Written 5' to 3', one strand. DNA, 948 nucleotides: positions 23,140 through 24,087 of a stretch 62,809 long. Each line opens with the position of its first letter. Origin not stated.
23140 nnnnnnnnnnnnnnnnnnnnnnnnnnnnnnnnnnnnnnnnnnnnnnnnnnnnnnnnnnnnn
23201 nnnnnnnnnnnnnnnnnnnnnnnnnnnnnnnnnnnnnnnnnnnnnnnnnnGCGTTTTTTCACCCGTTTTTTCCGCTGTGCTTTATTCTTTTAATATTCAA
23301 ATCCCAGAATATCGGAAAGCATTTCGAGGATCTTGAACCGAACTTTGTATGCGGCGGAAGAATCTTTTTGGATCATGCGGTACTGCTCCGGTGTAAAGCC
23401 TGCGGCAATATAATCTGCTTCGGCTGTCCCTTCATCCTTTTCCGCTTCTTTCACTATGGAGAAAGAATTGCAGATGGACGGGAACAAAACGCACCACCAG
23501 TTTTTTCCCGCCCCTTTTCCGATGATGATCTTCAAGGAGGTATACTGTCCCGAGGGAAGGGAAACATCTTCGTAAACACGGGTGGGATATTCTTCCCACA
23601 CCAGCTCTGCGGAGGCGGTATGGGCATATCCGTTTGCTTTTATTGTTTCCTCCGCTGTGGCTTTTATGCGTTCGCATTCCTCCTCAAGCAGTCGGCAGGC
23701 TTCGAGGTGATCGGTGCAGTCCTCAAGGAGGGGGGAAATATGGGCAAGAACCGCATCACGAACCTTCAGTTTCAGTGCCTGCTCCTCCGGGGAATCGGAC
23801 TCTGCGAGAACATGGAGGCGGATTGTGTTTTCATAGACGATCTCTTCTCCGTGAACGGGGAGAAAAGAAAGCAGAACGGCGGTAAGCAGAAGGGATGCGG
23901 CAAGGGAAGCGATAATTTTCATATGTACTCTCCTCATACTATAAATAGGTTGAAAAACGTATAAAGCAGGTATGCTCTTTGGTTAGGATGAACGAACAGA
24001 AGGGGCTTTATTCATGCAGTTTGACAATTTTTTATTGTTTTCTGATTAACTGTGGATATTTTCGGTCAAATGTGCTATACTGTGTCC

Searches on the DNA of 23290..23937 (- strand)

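Call 28: search_rna_families(sources=[L024, L047, L050], threshold=gathering)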
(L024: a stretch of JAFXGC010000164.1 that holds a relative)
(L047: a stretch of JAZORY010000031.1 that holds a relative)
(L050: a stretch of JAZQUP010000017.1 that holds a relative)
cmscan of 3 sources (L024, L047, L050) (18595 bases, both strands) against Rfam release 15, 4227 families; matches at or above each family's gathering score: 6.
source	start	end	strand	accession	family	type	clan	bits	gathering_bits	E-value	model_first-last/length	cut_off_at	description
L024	4759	4830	+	RF00005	tRNA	Gene; tRNA;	CL00001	66.1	29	1.1e-12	1-71/71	no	tRNA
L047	4773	4844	+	RF00005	tRNA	Gene; tRNA;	CL00001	66.1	29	1.1e-12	1-71/71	no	tRNA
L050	4757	4828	+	RF00005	tRNA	Gene; tRNA;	CL00001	66.1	29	1.1e-12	1-71/71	no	tRNA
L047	4692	4765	+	RF00005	tRNA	Gene; tRNA;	CL00001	63.3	29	6.2e-12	1-71/71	no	tRNA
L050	4676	4749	+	RF00005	tRNA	Gene; tRNA;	CL00001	63.3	29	6.2e-12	1-71/71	no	tRNA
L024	4679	4752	+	RF00005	tRNA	Gene; tRNA;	CL00001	61.7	29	1.7e-11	1-71/71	no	tRNA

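Call 37: search_rna_families(source=L091, start=3700, end=4450, threshold=evalue, max_evalue=1, show_alignments=0)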
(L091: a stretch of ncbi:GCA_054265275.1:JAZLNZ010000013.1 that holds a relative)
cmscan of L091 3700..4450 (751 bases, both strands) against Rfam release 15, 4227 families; matches with E-value up to 1: 8.
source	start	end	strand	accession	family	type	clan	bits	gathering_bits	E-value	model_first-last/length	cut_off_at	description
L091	3786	3859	+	RF00005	tRNA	Gene; tRNA;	CL00001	61.7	29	6.9e-13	1-71/71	no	tRNA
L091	3887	3958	+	RF00005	tRNA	Gene; tRNA;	CL00001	55.6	29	3.4e-11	1-71/71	no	tRNA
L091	3989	4060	+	RF00005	tRNA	Gene; tRNA;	CL00001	55.6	29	3.4e-11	1-71/71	no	tRNA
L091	4045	4102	+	RF00506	Thr_leader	Cis-reg; leader;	-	31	55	0.00094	1-118/118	no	Threonine operon leader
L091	3786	3860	-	RF04354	Plastid-ycf2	Cis-reg;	-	20.7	65.7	0.14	1-75/75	no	Plastid-ycf2 5UTR RNA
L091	3887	3957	+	RF01684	mascRNA-menRNA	Gene;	-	19.7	42.5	0.3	1-56/56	no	MALAT1-associated small cytoplasmic RNA/MEN beta RNA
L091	3989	4059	+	RF01684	mascRNA-menRNA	Gene;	-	19.7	42.5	0.3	1-56/56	no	MALAT1-associated small cytoplasmic RNA/MEN beta RNA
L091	4056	4103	+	RF04211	MIR5185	Gene; miRNA;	-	19.3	101.7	0.56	1-111/111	no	MIR5185 microRNA precursor family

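Call 61: build_rna_model(alignment_id=A3)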
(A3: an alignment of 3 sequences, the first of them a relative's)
Model R1 built from alignment A3 (3 sequences, 162 columns); structure: RNAalifold consensus.
model positions 159; base pairs 36; branch points 2; effective number of sequences 1.32; information 0.59 bits per position. Calibrated on 0.2 Mb of random sequence (short: E-values are rough).
structure used (alignment columns):
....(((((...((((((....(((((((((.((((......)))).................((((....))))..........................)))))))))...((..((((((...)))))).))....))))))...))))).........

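Call 63: search_with_rna_model(model_id=R1, sources=[window, L003, L004, L005, L006, L007, L008, L009, L010, L011, L012, L013, L014, L015, L016, L017, L018, L019, L020, L021, L022, L023, L024, L025, L026, L027, L028, L029, L030, L031, L032, L033, L034, L035, L036, L037, L038, L039, L040, L041, L042, L043, L044, L045, L046, L047, L048, L049, L050, L051, L052, L053, L054, L055, L056, L057, L058, L059, L060, L061, L062, L063, L064, L065, L066, L067, L068, L069, L070, L071, L072, L073, L074, L075, L076, L077, L078, L079, L080, L081, L082, L083, L084, L085, L086, L087, L089, L090, L091, L092, L093, L094, L095, L096, L097, L098, L099, L100], max_evalue=1)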
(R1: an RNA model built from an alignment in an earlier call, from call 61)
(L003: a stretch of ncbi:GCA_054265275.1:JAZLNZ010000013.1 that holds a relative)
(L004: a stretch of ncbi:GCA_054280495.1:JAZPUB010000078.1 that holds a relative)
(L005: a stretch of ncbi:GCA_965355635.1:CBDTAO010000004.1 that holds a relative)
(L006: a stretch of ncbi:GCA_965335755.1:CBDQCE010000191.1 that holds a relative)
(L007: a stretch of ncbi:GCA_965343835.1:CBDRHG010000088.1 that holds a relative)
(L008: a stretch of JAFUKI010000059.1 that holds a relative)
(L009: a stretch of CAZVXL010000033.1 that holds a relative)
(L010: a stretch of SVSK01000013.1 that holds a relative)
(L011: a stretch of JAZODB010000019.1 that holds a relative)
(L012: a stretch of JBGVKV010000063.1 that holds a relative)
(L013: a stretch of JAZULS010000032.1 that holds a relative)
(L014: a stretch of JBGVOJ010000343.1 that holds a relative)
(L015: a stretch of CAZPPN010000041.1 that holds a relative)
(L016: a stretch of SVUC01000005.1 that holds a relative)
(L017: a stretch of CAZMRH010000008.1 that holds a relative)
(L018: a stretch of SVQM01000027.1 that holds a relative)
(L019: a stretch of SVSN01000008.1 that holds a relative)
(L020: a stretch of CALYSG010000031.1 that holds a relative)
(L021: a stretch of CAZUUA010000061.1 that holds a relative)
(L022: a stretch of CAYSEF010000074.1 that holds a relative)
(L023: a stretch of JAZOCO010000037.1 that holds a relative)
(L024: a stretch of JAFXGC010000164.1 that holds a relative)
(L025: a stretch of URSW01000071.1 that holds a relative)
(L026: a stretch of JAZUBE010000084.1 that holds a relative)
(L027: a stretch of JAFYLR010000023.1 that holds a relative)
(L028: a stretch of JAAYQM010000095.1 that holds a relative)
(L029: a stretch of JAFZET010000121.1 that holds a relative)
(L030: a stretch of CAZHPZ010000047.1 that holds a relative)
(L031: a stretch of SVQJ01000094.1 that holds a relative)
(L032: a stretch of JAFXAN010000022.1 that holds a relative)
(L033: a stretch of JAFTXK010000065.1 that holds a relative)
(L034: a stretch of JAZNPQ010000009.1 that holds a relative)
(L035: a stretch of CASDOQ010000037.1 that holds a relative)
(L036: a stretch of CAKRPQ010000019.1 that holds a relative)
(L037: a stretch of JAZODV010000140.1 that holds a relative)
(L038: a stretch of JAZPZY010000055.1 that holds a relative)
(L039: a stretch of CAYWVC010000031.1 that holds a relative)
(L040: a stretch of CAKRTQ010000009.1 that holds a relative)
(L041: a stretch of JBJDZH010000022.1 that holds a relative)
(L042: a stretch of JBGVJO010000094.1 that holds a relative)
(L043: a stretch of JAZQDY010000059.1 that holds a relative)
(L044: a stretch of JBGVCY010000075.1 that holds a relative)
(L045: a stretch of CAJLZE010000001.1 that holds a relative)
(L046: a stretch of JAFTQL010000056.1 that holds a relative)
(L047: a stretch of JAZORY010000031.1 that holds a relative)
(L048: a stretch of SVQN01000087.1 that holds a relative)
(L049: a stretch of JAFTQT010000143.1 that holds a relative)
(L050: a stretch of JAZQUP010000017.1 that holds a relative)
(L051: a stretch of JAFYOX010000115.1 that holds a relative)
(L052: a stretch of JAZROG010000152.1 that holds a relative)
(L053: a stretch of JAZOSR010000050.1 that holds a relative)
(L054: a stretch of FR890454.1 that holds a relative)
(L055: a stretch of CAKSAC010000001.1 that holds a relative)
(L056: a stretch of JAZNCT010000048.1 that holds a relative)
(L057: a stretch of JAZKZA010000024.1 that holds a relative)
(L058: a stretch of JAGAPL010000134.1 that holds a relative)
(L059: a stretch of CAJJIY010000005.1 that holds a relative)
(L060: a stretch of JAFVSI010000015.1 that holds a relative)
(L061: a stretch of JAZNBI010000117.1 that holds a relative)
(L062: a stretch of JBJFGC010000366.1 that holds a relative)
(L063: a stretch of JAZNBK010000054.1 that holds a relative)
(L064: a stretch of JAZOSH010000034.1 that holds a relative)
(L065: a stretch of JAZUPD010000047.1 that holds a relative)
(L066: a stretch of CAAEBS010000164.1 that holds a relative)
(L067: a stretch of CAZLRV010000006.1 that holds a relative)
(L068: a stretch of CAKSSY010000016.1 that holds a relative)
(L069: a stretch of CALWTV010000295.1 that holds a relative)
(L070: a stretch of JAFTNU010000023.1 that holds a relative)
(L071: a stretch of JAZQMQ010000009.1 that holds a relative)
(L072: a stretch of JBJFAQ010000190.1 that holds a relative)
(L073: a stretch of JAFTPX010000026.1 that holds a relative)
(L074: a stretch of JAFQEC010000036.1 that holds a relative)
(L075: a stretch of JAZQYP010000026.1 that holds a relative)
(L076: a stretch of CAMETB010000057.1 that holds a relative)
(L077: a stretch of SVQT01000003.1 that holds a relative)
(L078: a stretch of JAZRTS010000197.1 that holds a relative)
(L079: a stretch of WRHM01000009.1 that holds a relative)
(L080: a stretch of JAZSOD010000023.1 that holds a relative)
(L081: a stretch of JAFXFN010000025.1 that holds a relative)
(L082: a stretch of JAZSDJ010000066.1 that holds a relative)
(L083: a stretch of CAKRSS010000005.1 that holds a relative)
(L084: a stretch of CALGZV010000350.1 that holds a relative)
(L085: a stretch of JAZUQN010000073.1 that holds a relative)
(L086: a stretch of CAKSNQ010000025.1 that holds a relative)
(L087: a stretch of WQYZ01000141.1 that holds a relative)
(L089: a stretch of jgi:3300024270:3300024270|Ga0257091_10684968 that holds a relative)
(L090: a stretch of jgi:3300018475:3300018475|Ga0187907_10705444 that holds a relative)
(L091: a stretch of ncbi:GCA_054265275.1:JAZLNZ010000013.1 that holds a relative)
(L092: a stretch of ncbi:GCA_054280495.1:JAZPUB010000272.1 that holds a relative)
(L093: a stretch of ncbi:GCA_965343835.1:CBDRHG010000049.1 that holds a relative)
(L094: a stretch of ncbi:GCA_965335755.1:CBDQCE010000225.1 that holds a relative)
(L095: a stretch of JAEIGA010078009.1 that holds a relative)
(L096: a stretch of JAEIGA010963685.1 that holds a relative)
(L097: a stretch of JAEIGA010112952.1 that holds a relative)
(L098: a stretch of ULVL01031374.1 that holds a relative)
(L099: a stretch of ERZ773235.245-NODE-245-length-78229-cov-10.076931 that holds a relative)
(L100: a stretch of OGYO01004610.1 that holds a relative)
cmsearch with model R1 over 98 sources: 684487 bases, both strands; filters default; matches with E-value up to 1: 19.
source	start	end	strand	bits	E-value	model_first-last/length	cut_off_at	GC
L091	4107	4265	+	184.9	4e-50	1-159/159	no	0.51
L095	3534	3693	+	168.1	2.4e-45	1-159/159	no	0.51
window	22726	22873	-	53.6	1.1e-12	1-159/159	no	0.51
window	22486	22632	-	48.1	3.8e-11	1-159/159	no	0.5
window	22633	22656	-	21.3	0.0017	109-132/159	no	0.46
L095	3431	3491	+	19.6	0.005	1-159/159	no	0.56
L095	3333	3393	+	18.3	0.012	1-159/159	no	0.57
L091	3932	4060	+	17.8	0.017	1-159/159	no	0.53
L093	3967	4089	+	17.8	0.017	1-159/159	no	0.59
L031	4832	4892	+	17.4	0.021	1-159/159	no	0.59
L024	4770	4830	+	13.5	0.28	1-159/159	no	0.64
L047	4784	4844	+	13.5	0.28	1-159/159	no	0.64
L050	4768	4828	+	13.5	0.28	1-159/159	no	0.64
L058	3573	3600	+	13.4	0.31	1-159/159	no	0.64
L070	3146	3188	-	11.9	0.83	1-159/159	no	0.51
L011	1221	1281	+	11.7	0.93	1-159/159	no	0.56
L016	7877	7937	+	11.7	0.93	1-159/159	no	0.56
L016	7971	8031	+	11.7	0.93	1-159/159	no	0.56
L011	1317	1377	+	11.7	0.93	1-159/159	no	0.56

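Call 64: search_with_rna_model(model_id=R1, sources=[L101, L102, L103, L104, L105, L106, L107, L108, L109, L110, L111, L112, L113, L114, L115, L116, L117, L118, L119, L120, L121, L122, L123, L124, L125, L126, L127, L128, L129, L130, L131, L132, L133, L134, L135, L136, L137, L138, L139, L140, L141, L142, L143, L144, L145, L146, L147, L148, L149, L150, L151, L152, L153, L154, L155, L156, L157, L158, L159, L160, L161, L162, L163, L164, L165, L166, L167, L168, L169, L170, L171, L172, L173, L174, L175, L176, L177, L178, L179], max_evalue=1)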
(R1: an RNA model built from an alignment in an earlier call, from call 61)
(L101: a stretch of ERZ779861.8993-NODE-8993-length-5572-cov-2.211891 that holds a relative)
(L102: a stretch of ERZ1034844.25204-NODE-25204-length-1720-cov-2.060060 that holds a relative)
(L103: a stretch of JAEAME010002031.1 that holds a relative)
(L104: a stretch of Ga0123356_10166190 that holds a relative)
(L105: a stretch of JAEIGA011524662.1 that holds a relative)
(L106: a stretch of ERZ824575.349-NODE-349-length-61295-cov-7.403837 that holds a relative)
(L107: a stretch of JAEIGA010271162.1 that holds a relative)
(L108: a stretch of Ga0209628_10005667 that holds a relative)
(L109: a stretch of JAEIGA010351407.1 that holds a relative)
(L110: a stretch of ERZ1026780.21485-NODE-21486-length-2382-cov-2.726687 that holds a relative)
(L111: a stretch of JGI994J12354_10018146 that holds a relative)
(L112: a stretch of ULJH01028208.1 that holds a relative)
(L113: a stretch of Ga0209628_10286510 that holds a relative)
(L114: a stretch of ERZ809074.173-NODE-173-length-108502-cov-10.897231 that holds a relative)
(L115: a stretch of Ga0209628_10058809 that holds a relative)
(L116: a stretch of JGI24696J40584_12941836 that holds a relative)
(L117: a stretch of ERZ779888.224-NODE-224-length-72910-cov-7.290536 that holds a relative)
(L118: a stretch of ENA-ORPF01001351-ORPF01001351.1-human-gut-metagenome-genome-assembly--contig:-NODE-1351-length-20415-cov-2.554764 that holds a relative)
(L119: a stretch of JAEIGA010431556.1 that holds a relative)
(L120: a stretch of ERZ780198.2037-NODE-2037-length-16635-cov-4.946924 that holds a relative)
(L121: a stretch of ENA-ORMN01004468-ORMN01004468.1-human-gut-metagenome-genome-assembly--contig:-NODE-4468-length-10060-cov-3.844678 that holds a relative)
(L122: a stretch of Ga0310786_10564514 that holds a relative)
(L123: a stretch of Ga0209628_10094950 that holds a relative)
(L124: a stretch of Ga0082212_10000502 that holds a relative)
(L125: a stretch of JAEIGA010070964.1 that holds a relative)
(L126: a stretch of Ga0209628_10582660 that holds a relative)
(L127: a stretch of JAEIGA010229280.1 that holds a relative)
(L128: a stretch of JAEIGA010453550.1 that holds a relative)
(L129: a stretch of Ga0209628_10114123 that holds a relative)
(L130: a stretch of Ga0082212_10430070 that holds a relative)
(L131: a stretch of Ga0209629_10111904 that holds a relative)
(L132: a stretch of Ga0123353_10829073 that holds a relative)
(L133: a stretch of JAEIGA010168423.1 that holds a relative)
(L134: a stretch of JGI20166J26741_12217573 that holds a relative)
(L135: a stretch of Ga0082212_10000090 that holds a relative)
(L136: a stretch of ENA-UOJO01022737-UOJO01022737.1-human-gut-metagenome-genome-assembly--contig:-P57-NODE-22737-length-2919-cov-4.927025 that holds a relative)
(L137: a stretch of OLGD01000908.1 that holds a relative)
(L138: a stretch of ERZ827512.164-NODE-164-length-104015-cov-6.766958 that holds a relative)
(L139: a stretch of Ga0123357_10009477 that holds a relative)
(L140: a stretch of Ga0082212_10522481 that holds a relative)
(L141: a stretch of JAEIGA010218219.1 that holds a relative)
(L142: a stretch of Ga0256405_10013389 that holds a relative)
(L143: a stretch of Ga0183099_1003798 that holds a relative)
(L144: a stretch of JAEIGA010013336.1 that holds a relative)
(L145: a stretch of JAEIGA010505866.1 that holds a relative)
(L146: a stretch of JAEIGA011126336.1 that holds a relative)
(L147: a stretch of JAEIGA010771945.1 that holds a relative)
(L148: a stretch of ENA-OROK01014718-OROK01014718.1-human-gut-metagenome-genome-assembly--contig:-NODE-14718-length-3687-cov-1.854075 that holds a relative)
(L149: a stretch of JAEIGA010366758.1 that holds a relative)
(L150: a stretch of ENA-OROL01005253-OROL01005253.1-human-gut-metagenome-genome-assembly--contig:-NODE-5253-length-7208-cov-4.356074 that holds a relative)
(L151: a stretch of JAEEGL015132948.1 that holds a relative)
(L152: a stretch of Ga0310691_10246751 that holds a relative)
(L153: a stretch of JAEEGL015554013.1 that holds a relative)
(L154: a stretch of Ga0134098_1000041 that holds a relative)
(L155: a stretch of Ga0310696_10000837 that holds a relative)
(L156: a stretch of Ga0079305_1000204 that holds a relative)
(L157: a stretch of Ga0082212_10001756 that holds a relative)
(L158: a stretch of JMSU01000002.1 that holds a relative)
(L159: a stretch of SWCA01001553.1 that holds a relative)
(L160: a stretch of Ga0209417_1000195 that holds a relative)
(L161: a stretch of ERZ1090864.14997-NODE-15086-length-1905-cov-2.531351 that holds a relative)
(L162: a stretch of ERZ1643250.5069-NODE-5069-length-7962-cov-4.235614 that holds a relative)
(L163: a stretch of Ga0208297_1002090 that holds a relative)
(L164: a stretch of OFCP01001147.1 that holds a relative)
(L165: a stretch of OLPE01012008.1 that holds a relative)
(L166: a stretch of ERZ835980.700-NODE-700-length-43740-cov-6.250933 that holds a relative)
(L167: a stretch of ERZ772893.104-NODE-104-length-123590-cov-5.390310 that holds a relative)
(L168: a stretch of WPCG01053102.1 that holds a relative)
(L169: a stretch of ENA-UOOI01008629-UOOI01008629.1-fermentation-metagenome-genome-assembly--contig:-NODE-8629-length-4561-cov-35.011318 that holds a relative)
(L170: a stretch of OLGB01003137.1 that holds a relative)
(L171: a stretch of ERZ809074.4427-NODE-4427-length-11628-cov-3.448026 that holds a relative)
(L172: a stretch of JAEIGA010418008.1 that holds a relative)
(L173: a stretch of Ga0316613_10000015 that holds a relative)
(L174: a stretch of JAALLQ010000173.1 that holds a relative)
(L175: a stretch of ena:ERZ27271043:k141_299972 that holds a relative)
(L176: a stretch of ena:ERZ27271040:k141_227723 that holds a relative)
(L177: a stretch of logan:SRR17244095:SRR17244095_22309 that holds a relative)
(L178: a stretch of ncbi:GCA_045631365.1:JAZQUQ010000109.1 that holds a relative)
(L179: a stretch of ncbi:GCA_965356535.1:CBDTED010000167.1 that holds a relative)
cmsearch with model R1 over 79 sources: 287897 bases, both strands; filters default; matches with E-value up to 1: 4.
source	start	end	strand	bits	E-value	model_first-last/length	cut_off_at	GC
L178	3618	3774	+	155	5.3e-42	1-159/159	no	0.48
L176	3372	3500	+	17.8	0.0071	1-159/159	no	0.59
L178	3445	3572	+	17.7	0.0077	1-159/159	no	0.54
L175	4573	4701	+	17.3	0.0099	1-159/159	no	0.58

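Call 86: search_dna_similar(query=L091:4062-4270:+, collection=phages, mode=distant, max_evalue=0.01, max_rows=10)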
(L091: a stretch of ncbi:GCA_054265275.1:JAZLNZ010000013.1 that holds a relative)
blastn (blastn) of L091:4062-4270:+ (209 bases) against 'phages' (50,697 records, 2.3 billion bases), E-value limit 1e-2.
No match.

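Call 87: search_dna_similar(query=L091:4062-4270:+, collection=plasmids, mode=distant, max_evalue=0.01, max_rows=10)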
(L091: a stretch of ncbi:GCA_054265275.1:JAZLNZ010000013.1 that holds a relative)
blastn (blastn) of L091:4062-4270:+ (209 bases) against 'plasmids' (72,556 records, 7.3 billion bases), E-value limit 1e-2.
Records with a match: 2; places in all: 2; records where one place covers at least 80% of the query: 0.
Best place of each record, by identity: 90-95% 2.
By first word of the organism name: Priestia 2.
By predicted mobility (MOB-suite, as given by PLSDB): mobilizable 1; non-mobilizable 1.
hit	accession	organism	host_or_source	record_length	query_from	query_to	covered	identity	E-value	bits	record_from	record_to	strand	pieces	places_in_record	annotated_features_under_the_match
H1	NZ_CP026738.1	Priestia megaterium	Sporobolus anglicus,cell ...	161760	4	37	16%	91.2%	4e-3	49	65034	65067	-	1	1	none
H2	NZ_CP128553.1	Priestia aryabhattai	seagrass,mixed culture,rhizosphere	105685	4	37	16%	91.2%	4e-3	49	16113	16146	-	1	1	none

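Call 88: search_with_rna_model(model_id=R1, sources=[L181, L182, L183, L184, L185, L186, L187, L188, L189, L190, L191, L192, L193, L194, L195, L196, L197, L198, L199, L200, L201, L202, L203, L204, L205, L206, L207, L208, L209, L210, L211, L212, L213, L214, L215, L216, L217, L218, L219, L220, L221, L222, L223, L224, L225, L226, L227, L228, L229, L230, L231, L232, L233, L234, L235, L236, L237, L238, L239, L240, L241, L242, L243, L244, L245, L246, L247, L248, L249, L250], max_evalue=1)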
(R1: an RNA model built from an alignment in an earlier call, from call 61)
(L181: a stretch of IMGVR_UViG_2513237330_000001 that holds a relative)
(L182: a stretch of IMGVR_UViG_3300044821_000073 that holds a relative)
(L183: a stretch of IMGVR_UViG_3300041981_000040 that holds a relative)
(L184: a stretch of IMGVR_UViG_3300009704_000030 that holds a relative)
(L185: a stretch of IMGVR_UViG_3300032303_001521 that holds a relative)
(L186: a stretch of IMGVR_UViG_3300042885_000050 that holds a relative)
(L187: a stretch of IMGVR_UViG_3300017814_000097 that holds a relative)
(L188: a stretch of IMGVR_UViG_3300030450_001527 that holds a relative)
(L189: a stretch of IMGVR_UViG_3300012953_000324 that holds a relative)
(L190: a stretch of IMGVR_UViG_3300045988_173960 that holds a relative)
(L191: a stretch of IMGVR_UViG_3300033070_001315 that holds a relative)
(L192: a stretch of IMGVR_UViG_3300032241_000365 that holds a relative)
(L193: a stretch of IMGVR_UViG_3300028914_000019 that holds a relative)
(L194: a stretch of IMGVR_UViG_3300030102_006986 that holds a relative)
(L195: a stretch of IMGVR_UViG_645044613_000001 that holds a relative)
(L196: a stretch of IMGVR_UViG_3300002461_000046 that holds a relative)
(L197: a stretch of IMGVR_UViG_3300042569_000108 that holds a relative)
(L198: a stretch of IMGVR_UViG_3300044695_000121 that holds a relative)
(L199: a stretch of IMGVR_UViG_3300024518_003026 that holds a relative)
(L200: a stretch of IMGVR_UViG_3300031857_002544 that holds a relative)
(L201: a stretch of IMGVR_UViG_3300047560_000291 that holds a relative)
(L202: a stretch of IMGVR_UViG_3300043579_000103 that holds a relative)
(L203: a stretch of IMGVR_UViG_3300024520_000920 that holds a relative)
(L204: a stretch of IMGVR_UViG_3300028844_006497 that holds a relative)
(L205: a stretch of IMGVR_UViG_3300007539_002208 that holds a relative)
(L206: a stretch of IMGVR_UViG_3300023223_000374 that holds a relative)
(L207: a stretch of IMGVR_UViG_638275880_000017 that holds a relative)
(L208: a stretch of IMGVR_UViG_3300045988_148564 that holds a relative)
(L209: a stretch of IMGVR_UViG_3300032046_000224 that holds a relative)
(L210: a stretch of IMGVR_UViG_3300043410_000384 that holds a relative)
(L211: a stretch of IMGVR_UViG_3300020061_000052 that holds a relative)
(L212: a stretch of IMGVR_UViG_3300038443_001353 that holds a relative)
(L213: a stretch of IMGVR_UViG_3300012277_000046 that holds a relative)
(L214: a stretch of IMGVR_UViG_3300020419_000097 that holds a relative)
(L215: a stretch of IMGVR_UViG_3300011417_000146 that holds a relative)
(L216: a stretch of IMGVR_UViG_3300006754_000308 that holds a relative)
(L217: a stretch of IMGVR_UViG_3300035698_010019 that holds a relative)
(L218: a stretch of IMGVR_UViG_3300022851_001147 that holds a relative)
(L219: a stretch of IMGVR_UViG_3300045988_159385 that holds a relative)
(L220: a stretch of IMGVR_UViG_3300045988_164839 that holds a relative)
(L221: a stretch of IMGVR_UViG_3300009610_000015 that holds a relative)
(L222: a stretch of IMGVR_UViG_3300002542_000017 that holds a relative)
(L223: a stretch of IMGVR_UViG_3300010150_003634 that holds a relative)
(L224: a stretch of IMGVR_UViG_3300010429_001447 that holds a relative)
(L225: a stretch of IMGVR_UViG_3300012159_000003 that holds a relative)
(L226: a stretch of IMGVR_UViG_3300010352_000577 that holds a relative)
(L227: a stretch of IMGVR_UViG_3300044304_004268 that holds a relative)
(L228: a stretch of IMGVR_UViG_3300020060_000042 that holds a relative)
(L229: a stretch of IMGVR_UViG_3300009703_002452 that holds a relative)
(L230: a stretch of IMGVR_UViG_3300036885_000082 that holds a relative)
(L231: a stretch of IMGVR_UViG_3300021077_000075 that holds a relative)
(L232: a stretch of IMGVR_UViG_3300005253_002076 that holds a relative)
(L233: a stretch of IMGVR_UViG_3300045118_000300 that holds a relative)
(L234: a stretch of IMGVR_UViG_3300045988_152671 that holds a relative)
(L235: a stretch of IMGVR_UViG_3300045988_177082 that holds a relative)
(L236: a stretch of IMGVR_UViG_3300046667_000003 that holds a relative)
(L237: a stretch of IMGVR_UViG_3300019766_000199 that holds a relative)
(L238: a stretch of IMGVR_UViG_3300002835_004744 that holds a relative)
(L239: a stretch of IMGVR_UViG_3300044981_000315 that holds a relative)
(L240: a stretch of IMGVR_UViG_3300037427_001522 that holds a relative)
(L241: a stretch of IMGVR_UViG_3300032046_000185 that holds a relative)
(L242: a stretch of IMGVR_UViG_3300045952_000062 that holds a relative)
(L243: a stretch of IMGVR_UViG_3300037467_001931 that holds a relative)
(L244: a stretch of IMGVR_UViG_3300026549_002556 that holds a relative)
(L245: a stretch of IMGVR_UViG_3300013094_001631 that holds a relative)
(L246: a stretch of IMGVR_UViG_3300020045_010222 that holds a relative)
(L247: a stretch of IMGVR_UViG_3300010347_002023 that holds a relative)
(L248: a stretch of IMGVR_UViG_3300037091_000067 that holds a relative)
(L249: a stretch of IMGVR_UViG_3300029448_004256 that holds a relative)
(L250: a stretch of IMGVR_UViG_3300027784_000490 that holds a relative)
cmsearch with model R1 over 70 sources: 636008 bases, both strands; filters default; matches with E-value up to 1: 2.
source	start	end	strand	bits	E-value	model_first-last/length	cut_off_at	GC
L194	661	806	-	14.8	0.11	1-159/159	no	0.55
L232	10625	10749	+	12.3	0.56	1-159/159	no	0.46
